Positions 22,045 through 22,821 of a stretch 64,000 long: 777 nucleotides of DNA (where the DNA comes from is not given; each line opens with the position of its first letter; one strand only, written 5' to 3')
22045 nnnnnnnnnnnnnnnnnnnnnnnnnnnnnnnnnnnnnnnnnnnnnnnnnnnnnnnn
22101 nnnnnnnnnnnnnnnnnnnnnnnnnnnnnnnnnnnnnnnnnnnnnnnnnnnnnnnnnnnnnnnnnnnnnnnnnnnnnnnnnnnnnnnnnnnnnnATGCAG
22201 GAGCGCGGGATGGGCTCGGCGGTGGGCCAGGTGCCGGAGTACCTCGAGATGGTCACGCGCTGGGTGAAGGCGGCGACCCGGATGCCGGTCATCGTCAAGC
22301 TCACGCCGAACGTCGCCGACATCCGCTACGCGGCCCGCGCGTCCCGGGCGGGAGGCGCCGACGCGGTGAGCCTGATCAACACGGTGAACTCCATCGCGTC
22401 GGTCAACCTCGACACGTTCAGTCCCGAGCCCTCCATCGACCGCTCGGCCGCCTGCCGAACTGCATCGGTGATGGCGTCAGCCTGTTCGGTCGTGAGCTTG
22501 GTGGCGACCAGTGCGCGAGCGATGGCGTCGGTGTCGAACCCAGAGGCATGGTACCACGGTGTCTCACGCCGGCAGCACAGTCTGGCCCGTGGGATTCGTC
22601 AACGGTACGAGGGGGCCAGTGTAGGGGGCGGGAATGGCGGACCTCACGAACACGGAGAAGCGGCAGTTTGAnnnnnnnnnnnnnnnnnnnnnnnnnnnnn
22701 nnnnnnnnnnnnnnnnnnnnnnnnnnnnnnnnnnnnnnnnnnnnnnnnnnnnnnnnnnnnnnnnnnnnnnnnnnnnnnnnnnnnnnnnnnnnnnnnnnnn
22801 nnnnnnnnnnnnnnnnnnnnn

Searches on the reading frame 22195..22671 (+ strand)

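Call 45: search_protein_families(library=pfam, proteins=[window:22195-22671:+], max_evalue=0.001)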
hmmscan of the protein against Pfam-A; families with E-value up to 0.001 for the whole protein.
window:22195-22671:+ (158 aa): 1 family
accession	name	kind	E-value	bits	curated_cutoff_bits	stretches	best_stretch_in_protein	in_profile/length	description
PF01180.27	DHO_dh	-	4.8e-08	33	27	1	8-74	136-203/291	Dihydroorotate dehydrogenase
